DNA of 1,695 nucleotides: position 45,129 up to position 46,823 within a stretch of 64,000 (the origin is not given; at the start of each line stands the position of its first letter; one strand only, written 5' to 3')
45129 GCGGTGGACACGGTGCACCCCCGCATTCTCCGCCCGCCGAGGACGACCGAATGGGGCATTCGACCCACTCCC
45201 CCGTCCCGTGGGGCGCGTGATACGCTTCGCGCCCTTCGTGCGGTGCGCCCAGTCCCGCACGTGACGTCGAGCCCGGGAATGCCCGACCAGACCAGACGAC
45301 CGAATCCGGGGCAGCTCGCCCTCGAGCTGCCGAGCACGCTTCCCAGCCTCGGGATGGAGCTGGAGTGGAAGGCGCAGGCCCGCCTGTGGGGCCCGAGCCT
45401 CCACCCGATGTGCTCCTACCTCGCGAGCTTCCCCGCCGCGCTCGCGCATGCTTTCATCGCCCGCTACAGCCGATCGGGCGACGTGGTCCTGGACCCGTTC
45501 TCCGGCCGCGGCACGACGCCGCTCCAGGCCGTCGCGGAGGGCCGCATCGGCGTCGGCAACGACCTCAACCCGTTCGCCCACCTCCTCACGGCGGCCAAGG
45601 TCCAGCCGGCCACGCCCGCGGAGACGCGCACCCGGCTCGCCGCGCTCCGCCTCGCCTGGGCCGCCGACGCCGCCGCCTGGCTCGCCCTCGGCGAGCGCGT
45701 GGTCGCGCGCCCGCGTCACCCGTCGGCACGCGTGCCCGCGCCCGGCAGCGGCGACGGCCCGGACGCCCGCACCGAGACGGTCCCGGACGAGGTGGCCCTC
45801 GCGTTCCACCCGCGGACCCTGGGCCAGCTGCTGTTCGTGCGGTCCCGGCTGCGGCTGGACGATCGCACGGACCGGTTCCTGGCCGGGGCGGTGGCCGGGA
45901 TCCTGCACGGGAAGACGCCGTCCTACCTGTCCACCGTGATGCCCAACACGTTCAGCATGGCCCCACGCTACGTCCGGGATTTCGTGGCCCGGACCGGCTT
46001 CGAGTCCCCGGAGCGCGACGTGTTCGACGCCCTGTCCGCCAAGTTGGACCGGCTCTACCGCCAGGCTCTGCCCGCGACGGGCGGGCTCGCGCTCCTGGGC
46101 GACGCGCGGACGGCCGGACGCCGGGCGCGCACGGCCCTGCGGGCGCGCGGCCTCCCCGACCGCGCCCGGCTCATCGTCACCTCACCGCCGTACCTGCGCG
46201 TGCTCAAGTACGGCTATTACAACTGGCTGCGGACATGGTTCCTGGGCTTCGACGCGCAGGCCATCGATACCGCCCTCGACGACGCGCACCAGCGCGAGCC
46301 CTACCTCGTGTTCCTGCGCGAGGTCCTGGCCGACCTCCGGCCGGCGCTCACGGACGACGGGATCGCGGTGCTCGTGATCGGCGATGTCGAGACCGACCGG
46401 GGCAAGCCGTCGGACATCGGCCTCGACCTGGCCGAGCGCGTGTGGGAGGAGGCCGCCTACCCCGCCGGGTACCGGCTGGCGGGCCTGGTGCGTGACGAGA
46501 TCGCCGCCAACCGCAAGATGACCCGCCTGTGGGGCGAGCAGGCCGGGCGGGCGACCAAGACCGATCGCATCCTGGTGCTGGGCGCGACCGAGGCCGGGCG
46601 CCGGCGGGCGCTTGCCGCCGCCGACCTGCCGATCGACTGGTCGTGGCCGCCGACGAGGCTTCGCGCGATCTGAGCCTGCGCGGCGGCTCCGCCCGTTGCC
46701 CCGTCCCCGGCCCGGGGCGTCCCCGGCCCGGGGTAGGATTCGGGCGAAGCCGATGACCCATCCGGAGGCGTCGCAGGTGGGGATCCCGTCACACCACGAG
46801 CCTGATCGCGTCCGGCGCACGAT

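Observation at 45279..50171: Orphan DNA methyltransferase followed by a TPM-domain coiled-coil protein, PspA and a small ORF, next to tRNA-Arg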

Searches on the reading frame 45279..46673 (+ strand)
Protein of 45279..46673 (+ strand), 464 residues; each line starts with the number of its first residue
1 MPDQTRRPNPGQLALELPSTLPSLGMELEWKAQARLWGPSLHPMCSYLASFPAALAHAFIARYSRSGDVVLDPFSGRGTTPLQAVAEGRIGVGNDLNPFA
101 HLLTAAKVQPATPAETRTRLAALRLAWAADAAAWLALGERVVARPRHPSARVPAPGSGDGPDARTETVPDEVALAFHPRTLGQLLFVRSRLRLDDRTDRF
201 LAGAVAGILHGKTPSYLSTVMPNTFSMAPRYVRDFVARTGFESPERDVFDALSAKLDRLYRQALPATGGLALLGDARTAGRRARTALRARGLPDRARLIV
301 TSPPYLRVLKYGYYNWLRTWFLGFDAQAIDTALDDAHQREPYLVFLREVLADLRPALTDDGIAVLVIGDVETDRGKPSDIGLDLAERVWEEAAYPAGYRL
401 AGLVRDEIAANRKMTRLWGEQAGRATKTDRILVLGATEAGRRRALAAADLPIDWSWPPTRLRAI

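Call 4: search_protein_families(library=pfam, proteins=[window:45279-46673:+], max_evalue=0.01)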
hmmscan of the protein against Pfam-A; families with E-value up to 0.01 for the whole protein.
window:45279-46673:+ (464 aa): 1 family
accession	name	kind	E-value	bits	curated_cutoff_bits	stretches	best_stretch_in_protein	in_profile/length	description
PF01555.25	N6_N4_Mtase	-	8.1e-17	62.4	26.7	2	47-100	162-215/221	DNA methylase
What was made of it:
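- Checked: The methyltransferase is at 45279-46673 (+), 464 aa. It matches PF01555 at E 8e-17, score 62 against a cut-off of 26.7 (call 4).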

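Call 5: search_protein_families(library=ncbifam, proteins=[window:45279-46673:+], max_evalue=0.01)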
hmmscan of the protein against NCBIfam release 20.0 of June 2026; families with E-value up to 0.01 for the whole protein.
window:45279-46673:+ (464 aa): 4 families
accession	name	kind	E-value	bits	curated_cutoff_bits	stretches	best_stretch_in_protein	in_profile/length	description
NF050803.1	DnaMtaseCcrMCaul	equivalog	1.4e-05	24.2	830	1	52-116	191-255/350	adenine-specific DNA-methyltransferase CcrM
NF042963.1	DUF1156_antiphage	equivalog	0.00094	17.4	1000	1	60-109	178-226/960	anti-phage-associated DUF1156 domain-containing protein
NF010253.0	PRK13699.1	subfamily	0.0015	18.2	244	0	57-99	154-196/226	DNA methyltransferase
NF008572.0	PRK11524.1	equivalog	0.002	17.3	292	1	52-97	200-245/294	adenine-specific DNA-methyltransferase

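Call 12: find_homologous_proteins(query=window:45279-46673:+)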
Query window:45279-46673:+ (464 aa): 3942 proteins with E <= 0.001 among 8000 candidates; the best 120 are listed.
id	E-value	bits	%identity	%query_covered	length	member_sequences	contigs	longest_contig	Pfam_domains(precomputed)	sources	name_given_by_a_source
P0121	0.0e+0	1027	100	100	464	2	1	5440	PF01555.25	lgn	-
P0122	1.8e-274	929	90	100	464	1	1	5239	PF01555.25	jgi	jgi:hypothetical protein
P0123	1.4e-268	910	87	100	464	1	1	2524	PF01555.25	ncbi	-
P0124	3.8e-267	905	88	100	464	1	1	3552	PF01555.25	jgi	jgi:site-specific DNA-methyltransferase (adenine-specific)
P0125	1.9e-265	899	87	100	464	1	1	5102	PF01555.25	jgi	jgi:DNA methylase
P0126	6.0e-265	898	86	100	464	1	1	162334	PF01555.25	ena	-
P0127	3.3e-264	895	86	100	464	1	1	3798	PF01555.25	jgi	jgi:DNA methylase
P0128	3.7e-264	895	86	100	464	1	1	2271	PF01555.25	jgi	jgi:hypothetical protein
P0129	4.5e-264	895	86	100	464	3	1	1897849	PF01555.25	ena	-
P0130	2.3e-263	892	85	100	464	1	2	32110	PF01555.25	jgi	-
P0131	1.6e-262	890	86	100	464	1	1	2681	PF01555.25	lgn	-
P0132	3.1e-262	889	86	100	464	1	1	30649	PF01555.25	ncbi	-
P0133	5.5e-261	885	85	100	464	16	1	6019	PF01555.25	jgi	jgi:site-specific DNA-methyltransferase (adenine-specific)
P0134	1.4e-259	880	86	100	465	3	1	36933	PF01555.25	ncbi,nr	ncbi:MAG: hypothetical protein A2V85_07360 [Chloroflexi bacterium RBG_16_72_14]|nr:MAG: hypothetical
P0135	1.7e-259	880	86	100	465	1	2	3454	PF01555.25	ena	-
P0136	4.8e-258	875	85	100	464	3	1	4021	PF01555.25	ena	-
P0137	4.9e-258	875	86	100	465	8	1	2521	PF01555.25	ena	-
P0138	1.3e-257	873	84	100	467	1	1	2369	PF01555.25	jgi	jgi:hypothetical protein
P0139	4.0e-257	872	84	100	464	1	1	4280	PF01555.25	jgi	jgi:site-specific DNA-methyltransferase (adenine-specific)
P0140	5.4e-257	871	84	100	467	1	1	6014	PF01555.25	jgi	-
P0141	1.8e-256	870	85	100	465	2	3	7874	PF01555.25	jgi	jgi:site-specific DNA-methyltransferase (adenine-specific)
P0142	6.2e-256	868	83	100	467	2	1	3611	PF01555.25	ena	-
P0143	1.5e-255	867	84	100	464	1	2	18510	PF01555.25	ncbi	ncbi:MAG: DNA methyltransferase [Candidatus Limnocylindrales bacterium]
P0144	1.7e-255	866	83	100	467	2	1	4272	PF01555.25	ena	-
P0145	2.1e-255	866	83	100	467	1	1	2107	PF01555.25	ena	-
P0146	2.4e-255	866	84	100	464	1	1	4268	PF01555.25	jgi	jgi:site-specific DNA-methyltransferase (adenine-specific)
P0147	5.4e-255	865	83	100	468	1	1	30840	PF01555.25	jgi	jgi:hypothetical protein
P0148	1.2e-254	864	84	100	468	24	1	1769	PF01555.25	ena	-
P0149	1.2e-253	860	83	100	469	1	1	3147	PF01555.25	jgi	jgi:hypothetical protein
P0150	1.8e-253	860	82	100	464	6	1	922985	PF01555.25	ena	-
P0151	3.7e-253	859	83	100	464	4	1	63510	PF01555.25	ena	-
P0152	3.9e-253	859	83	100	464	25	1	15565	PF01555.25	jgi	jgi:site-specific DNA-methyltransferase (adenine-specific)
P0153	6.0e-253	858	83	100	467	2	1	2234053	PF01555.25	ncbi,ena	-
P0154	9.2e-253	857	83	100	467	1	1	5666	PF01555.25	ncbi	-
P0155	1.0e-252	857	84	100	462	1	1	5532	PF01555.25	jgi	jgi:site-specific DNA-methyltransferase (adenine-specific)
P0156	1.2e-252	857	83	100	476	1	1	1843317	PF01555.25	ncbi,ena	-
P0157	1.8e-252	856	82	100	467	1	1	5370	PF01555.25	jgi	jgi:site-specific DNA-methyltransferase (adenine-specific)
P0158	2.1e-252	856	83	100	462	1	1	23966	PF01555.25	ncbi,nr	ncbi:MAG TPA: DNA methyltransferase [Candidatus Limnocylindrales bacterium]|nr:DNA methyltransferase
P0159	2.5e-252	856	83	100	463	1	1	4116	PF01555.25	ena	-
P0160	2.5e-252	856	83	100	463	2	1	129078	PF01555.25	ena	-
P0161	8.0e-252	854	82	100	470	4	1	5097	PF01555.25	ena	-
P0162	1.9e-251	853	82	100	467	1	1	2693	PF01555.25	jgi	jgi:hypothetical protein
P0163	5.2e-251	852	82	100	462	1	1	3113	PF01555.25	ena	-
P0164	6.6e-251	851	83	100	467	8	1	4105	PF01555.25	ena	-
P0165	7.5e-251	851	81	100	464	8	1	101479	PF01555.25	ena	-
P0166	1.3e-250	850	83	100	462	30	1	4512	PF01555.25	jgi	jgi:hypothetical protein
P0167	6.0e-250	848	82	100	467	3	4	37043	PF01555.25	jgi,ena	-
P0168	1.2e-249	847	83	100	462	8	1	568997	PF01555.25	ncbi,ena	-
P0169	1.3e-249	847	83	100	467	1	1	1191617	PF01555.25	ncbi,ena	-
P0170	1.6e-249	847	81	100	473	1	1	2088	PF01555.25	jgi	jgi:hypothetical protein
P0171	3.8e-249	845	83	100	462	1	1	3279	PF01555.25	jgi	jgi:site-specific DNA-methyltransferase (adenine-specific)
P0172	5.6e-249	845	82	100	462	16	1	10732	PF01555.25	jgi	jgi:site-specific DNA-methyltransferase (adenine-specific)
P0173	6.0e-249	845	83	100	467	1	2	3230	PF01555.25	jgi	jgi:hypothetical protein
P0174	6.5e-249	845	82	100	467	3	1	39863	PF01555.25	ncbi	-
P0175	7.3e-249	845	83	100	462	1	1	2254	PF01555.25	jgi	jgi:hypothetical protein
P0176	1.5e-248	843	83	100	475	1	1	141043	PF01555.25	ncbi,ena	-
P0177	1.6e-248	843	81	100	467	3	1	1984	PF01555.25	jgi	-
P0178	1.9e-248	843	81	100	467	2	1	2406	PF01555.25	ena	-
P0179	2.4e-248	843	82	100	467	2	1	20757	PF01555.25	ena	-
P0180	6.1e-248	842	82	100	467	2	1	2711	PF01555.25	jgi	jgi:hypothetical protein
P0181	7.6e-248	841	81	100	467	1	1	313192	PF01555.25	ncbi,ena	-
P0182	1.0e-247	841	82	100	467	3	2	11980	PF01555.25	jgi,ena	jgi:hypothetical protein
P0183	1.1e-247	841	81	100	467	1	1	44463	PF01555.25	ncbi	-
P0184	1.4e-247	840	82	100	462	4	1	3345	PF01555.25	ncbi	-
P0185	2.0e-247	840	83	100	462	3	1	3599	PF01555.25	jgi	jgi:hypothetical protein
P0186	2.3e-247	840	81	100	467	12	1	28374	PF01555.25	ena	-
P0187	3.2e-247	839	82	100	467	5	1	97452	PF01555.25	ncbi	-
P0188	4.4e-247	839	82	100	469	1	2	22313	PF01555.25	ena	-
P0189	4.7e-247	839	82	100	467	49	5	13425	PF01555.25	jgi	jgi:hypothetical protein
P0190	4.8e-247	839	81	100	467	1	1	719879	PF01555.25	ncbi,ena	-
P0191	5.8e-247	838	82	100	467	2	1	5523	PF01555.25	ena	-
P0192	7.4e-247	838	81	100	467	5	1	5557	PF01555.25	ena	-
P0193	3.1e-246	836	82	98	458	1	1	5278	PF01555.25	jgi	jgi:site-specific DNA-methyltransferase (adenine-specific)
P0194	6.4e-246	835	88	91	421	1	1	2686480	PF01555.25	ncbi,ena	-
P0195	6.6e-246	835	81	100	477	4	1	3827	PF01555.25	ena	-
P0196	6.6e-246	835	81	100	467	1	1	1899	PF01555.25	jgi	jgi:hypothetical protein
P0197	7.6e-246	835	81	100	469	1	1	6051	PF01555.25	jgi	jgi:site-specific DNA-methyltransferase (adenine-specific)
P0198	7.8e-246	835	80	100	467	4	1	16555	PF01555.25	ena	-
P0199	1.2e-245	834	81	100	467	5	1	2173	PF01555.25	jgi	-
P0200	1.4e-245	834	83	100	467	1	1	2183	PF01555.25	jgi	jgi:site-specific DNA-methyltransferase (adenine-specific)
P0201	1.5e-245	834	81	100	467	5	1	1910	PF01555.25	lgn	-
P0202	1.6e-245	834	81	100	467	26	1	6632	PF01555.25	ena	-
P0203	1.8e-245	833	82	100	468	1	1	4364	PF01555.25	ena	-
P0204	2.0e-245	833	82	100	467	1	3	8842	PF01555.25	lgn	-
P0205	3.4e-245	832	80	100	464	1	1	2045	PF01555.25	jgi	-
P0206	1.0e-244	831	82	100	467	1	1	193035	PF01555.25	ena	-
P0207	1.2e-244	831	81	100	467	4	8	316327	PF01555.25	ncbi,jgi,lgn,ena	jgi:site-specific DNA-methyltransferase (adenine-specific)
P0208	3.1e-244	829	81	100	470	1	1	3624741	PF01555.25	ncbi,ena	-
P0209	4.0e-244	829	79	100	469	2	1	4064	PF01555.25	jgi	jgi:DNA methylase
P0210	4.0e-244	829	82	100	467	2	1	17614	PF01555.25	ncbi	-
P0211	5.0e-244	829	82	100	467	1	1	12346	PF01555.25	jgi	jgi:site-specific DNA-methyltransferase (adenine-specific)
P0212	5.2e-244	829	82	100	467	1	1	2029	PF01555.25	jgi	jgi:hypothetical protein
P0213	9.5e-244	828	80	100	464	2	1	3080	PF01555.25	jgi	jgi:site-specific DNA-methyltransferase (adenine-specific)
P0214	1.8e-243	827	81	100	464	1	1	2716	PF01555.25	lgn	-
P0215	3.3e-242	823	82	100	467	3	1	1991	PF01555.25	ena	-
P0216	4.2e-242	822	82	100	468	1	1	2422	PF01555.25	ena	-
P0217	5.7e-242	822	80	100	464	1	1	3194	PF01555.25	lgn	-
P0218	6.2e-242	822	81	100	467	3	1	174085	PF01555.25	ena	-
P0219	8.7e-242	821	81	100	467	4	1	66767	PF01555.25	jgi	jgi:site-specific DNA-methyltransferase (adenine-specific)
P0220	1.8e-241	820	79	100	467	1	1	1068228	PF01555.25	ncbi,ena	-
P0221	3.7e-240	816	80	100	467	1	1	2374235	PF01555.25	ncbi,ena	-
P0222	5.1e-240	815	79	100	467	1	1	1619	PF01555.25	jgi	jgi:site-specific DNA-methyltransferase (adenine-specific)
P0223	9.3e-240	815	78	100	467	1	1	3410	PF01555.25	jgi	jgi:site-specific DNA-methyltransferase (adenine-specific)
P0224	1.0e-239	814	79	100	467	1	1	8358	PF01555.25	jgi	jgi:hypothetical protein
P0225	1.0e-239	814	80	100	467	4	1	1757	PF01555.25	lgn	-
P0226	4.0e-239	812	80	100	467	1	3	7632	PF01555.25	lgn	-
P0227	9.7e-239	811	78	100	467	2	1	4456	PF01555.25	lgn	-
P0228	1.1e-238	811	81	100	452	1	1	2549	PF01555.25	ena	-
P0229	1.1e-238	811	79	100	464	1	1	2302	PF01555.25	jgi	jgi:site-specific DNA-methyltransferase (adenine-specific)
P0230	2.2e-238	810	80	100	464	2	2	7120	PF01555.25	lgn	-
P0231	7.5e-238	808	86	91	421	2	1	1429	PF01555.25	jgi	jgi:site-specific DNA-methyltransferase (adenine-specific)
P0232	4.1e-237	806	79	100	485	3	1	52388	PF01555.25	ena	-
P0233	1.3e-236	804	79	100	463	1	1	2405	PF01555.25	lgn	-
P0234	3.4e-236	803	79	100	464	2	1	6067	PF01555.25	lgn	-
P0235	4.4e-236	802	79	100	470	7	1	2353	PF01555.25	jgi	jgi:site-specific DNA-methyltransferase (adenine-specific)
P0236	1.4e-234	797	78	100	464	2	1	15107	PF01555.25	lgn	-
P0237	2.0e-234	797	77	100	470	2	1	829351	PF01555.25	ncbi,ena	-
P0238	2.0e-234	797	79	98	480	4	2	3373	PF01555.25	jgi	jgi:hypothetical protein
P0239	5.0e-234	796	77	100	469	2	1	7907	PF01555.25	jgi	jgi:hypothetical protein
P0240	6.5e-234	795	75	100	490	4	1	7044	PF01555.25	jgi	jgi:hypothetical protein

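Call 17: search_solved_structures(query=window:45279-46673:+, max_evalue=0.01, show_alignments=2)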
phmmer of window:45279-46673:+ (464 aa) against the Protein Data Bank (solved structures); distinct sequences matched with E-value up to 0.01: 6.
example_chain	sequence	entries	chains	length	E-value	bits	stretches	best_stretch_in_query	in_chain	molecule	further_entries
2zie_A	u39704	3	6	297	5.8e-07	32.2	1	47-100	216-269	Putative modification methylase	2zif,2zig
8s9m_A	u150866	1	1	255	1.4e-05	27.6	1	46-97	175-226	DNA cytosine-N4 methyltransferase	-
8s9n_A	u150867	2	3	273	1.7e-05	27.3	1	46-97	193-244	DNA cytosine-N4 methyltransferase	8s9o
6pbd_A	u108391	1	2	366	0.00011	24.6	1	50-115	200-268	Modification methylase CcrMI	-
1boo_A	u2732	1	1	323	0.008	18.5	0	31-98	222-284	PROTEIN (N-4 CYTOSINE-SPECIFIC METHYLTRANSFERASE PVU II)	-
1eg2_A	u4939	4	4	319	0.0092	18.3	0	33-98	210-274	MODIFICATION METHYLASE RSRI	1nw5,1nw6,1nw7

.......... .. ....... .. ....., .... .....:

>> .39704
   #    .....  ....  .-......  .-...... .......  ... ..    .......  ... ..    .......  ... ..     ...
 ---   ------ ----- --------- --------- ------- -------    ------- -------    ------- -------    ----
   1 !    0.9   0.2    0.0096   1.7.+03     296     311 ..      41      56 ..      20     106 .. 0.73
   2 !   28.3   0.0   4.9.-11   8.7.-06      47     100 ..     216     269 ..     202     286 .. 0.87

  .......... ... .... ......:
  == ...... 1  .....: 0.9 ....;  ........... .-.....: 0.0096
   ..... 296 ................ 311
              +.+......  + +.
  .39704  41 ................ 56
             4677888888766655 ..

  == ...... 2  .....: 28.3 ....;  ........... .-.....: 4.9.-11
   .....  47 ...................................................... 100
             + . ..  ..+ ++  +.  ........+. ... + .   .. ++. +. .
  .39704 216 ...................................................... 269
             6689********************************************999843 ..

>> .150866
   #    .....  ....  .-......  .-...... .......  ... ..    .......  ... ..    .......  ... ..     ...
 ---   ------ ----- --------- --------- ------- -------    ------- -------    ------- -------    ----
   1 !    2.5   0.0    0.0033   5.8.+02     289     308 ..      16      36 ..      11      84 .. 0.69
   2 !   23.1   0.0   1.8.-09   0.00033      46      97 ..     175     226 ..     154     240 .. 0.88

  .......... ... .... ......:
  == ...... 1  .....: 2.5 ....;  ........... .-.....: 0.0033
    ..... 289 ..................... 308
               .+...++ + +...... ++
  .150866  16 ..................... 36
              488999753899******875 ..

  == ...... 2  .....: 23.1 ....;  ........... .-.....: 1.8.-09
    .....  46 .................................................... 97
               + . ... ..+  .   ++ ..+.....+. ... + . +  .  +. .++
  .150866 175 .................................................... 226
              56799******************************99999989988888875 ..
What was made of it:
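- On Beta-class N6/N4 DNA methyltransferase (PF01555): HMM and PDB alignments map the query N-terminus to the C-terminal parts of the profile and chains (calls 4, 17).
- Closest known: Beta-class N6/N4 DNA methyltransferases. Same: The catalytic motifs and the PF01555 match are shared (calls 4, 17).
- Checked: PDB and HMM alignments place these on the C-terminal and N-terminal parts of beta-class enzymes respectively, so the permutation is real (call 17).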

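Call 19: search_protein_families(library=padloc, proteins=[window:45279-46673:+], max_evalue=0.01)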
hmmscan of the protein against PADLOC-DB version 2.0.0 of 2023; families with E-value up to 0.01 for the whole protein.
window:45279-46673:+ (464 aa): 52 families (the best 25 are shown)
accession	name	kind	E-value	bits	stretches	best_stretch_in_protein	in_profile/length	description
PDLC03325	MTase_II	-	7.3e-36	121.8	2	30-125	57-150/426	Type II methyltransferase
PDLC03353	MTase_II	-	1.3e-18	65.5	2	45-97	187-239/260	Type II methyltransferase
PDLC03387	MTase_II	-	6.2e-16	56.4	1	46-120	213-287/289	Type II methyltransferase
PDLC03283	MTase_II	-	5.3e-13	46.9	1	49-109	212-272/352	Type II methyltransferase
PDLC03380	MTase_II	-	1.6e-12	45.4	1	23-111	13-101/393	Type II methyltransferase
PDLC03350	MTase_II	-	1.8e-11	42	1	42-103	234-290/312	Type II methyltransferase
PDLC03364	MTase_II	-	2.5e-11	41.2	2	40-108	31-100/380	Type II methyltransferase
PDLC03322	MTase_II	-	5.3e-10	36.7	1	42-121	37-119/446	Type II methyltransferase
PDLC03224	MTase_II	-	3.8e-09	34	1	46-107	72-134/481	Type II methyltransferase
PDLC03312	MTase_II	-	3.9e-09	32.8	1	43-121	791-869/1344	Type II methyltransferase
PDLC03239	MTase_II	-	2.6e-08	31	1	42-108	66-134/442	Type II methyltransferase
PDLC03371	MTase_II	-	3.2e-08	31.4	1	49-97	193-241/260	Type II methyltransferase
PDLC03351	MTase_II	-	5.3e-08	30.4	1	46-98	126-178/348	Type II methyltransferase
PDLC03306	MTase_II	-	7.4e-08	29.7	1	41-109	30-96/422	Type II methyltransferase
PDLC03319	MTase_II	-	2.3e-07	28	1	47-104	4-61/503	Type II methyltransferase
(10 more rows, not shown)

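Call 46: search_protein_representatives(protein=window:45279-46673:+)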
Query: 464 residues. Proteins with E-value up to 0.001 (for the whole library): 4662; up to 1e-10: 996; up to 1e-30: 196. The best 150 are listed.
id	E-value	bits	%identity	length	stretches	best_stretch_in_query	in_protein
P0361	4.4e-157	540.3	77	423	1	44-381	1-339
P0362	1.0e-140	486.3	64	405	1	44-463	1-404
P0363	1.9e-137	475.6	74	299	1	168-464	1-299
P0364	1.9e-136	472.2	55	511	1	16-455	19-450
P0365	3.1e-134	465.0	68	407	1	23-340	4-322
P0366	4.7e-108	378.7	68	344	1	144-441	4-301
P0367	5.5e-106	371.9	49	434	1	20-455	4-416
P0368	4.9e-105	368.7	60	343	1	172-462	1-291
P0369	1.8e-98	347.1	62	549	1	4-308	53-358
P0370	2.0e-95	337.0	70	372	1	76-345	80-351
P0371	1.8e-92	327.3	76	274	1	149-348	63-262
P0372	8.2e-92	325.1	55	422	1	44-464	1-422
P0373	1.6e-91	324.2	56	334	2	174-360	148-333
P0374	1.2e-88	314.6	48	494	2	170-443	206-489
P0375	1.8e-87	310.8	60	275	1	191-463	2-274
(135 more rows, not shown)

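Call 47: search_dna_similar(query=window:45279-46673:+, collection=plasmids, mode=protein, max_rows=12)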
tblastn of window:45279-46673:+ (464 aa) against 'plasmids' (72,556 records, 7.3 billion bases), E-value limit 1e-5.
Records with a match: 15; places in all: 15; records where one place covers at least 80% of the query: 2.
Best place of each record, by identity: <60% 15.
By first word of the organism name: Salmonella 3; Aeromonas 3; Bradyrhizobium 2; Halorarius 1; Deferribacter 1; Mesorhizobium 1; Allochromatium 1; Sulfitobacter 1; Psychrobacter 1; Acetobacter 1.
By predicted mobility (MOB-suite, as given by PLSDB): non-mobilizable 8; mobilizable 5; conjugative 2.
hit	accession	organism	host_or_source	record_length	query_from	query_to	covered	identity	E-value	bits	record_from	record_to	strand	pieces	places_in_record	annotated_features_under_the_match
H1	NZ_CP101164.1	Halorarius halobius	cell culture,salt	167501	23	406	83%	30.4%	8e-38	154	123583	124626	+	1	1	DNA methyltransferase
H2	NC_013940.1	Deferribacter desulfuricans SSM1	-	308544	40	433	85%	28.7%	9e-49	186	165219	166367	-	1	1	DNA methyltransferase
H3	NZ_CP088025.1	Bradyrhizobium quebecense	Glycine max cv. AC Glengarry,Cell ...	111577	12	322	67%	28.2%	6e-9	66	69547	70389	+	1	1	DNA methyltransferase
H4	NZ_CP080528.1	Mesorhizobium sp. AR07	Oxytropis sp.,Cell culture,root nodule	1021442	41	323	61%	30.0%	2e-20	102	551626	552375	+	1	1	record has no annotation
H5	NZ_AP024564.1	Allochromatium tepidum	-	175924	40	323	61%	29.0%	5e-11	73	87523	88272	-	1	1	DNA methyltransferase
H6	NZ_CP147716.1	Bradyrhizobium sp. 27S5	-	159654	40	335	64%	27.0%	2e-9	68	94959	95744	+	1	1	DNA methyltransferase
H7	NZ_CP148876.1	Salmonella enterica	Homo sapiens,single cell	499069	31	325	64%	26.4%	8e-7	59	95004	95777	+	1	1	DNA methyltransferase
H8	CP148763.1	Salmonella enterica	Pig,single cell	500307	31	325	64%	26.0%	2e-6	58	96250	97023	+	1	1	DNA methyltransferase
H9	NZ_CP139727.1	Sulfitobacter faviae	Bacterial Culture,hydrothermal vent ...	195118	38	329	63%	26.2%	3e-9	67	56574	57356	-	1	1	DNA methyltransferase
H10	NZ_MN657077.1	Psychrobacter sp.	-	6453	16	342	70%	23.1%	2e-12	77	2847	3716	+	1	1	DNA methyltransferase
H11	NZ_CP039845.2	Acetobacter pasteurianus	whole organism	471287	21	110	19%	36.7%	4e-7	61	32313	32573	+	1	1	DNA methyltransferase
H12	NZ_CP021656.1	Aeromonas salmonicida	culture,rock biofilm and bottom ...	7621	46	109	14%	50.0%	3e-6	58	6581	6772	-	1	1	site-specific DNA-methyltransferase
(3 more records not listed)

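Call 48: search_dna_similar(query=window:45279-46673:+, collection=phages, mode=protein, max_rows=12)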
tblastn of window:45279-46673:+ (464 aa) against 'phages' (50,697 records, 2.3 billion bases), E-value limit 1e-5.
Records with a match: 2; places in all: 2; records where one place covers at least 80% of the query: 1.
Best place of each record, by identity: <60% 2.
By first word of the organism name: Mycoplasma 2.
By host as written in the record: Mycoplasma anserisalpingitidis MYCAV94 1; Mycoplasma anserisalpingitidis 1.
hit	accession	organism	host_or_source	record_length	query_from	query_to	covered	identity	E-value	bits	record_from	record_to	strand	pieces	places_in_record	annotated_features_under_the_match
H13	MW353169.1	Mycoplasma phage sp.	Mycoplasma anserisalpingitidis MYCAV94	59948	39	433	85%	26.4%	9e-33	137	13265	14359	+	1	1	hypothetical protein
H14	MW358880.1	Mycoplasma phage MGyu-2021a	Mycoplasma anserisalpingitidis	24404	39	370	72%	27.4%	7e-28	123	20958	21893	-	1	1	hypothetical protein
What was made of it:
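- Tried and rejected: Only distant relatives (23-30% identity) occur on plasmids and Mycoplasma phages (calls 47, 48).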
